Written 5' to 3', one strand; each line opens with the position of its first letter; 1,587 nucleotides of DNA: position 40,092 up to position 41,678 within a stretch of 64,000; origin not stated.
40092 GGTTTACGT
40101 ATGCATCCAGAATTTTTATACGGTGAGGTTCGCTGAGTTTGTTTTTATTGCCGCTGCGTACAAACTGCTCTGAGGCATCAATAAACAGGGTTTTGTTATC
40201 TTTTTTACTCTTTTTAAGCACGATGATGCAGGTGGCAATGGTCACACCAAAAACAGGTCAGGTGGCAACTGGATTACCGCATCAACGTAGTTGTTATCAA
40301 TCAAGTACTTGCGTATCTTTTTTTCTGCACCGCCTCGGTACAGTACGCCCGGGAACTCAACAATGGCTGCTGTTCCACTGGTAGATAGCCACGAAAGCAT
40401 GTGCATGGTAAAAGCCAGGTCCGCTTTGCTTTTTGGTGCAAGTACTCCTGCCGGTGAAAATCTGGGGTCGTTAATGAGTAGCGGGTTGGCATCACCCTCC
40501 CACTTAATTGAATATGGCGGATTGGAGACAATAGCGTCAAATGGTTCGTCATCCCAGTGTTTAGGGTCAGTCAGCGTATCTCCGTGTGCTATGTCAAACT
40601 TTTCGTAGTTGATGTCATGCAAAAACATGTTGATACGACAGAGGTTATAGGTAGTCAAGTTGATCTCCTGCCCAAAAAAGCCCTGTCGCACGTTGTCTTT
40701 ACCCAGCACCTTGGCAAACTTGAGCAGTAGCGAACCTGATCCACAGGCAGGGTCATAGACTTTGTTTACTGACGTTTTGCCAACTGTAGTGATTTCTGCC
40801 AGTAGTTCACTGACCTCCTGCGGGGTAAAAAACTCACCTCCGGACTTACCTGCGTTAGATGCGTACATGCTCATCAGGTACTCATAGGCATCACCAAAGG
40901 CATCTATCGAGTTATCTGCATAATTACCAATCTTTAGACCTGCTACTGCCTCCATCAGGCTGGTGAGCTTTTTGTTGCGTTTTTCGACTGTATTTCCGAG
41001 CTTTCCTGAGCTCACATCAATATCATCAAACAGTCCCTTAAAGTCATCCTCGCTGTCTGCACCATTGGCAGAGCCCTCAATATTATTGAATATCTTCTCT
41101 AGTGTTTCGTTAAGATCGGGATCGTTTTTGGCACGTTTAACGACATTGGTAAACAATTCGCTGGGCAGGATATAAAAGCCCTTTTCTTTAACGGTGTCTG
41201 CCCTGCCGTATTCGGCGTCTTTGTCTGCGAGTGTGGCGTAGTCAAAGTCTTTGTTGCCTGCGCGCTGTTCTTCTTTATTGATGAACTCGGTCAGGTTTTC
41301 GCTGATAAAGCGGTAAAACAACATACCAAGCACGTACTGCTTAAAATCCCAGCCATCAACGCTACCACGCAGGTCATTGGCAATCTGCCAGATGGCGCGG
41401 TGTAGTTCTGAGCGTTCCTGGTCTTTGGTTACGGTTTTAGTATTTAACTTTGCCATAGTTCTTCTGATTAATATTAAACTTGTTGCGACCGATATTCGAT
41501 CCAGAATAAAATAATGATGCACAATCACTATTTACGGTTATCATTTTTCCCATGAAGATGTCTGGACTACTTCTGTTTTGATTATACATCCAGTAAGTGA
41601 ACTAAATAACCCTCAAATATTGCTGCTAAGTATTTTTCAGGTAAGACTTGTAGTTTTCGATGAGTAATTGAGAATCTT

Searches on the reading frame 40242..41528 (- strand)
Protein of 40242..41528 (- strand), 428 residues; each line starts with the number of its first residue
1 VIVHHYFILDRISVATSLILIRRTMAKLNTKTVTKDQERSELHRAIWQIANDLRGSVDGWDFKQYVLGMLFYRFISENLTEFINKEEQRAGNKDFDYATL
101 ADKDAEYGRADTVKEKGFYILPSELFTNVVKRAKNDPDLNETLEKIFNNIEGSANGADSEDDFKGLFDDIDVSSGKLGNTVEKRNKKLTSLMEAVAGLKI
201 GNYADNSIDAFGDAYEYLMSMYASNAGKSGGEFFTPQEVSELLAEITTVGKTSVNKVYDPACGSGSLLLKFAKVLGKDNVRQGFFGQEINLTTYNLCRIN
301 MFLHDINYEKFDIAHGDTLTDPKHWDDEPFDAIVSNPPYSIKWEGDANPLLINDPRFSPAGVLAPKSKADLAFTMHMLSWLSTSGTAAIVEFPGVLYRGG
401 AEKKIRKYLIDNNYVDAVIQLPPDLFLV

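Call 15: search_protein_families(library=pfam, proteins=[window:40242-41528:-], max_evalue=0.01)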
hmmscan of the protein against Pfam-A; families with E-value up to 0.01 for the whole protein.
window:40242-41528:- (428 aa): 6 families
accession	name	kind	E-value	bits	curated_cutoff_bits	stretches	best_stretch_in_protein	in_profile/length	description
PF02384.22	N6_Mtase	-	1.3e-87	294.5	20.4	1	207-427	2-219/311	N-6 DNA Methylase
PF12161.14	HsdM_N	-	7.4e-20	72.4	24.5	1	42-194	1-134/135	HsdM N-terminal domain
PF07669.17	Eco57I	-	0.00014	22.4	25.3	1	309-421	48-165/171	Eco57I restriction-modification methylase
PF05175.20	MTS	-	0.00027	21.1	23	1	248-340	26-109/170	Methyltransferase small domain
PF13847.12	Methyltransf_31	-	0.00058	20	27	1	253-336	3-81/145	Methyltransferase domain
PF01170.24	UPF0020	-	0.0031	17.7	22.3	0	254-341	29-133/197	RMKL-like, methyltransferase domain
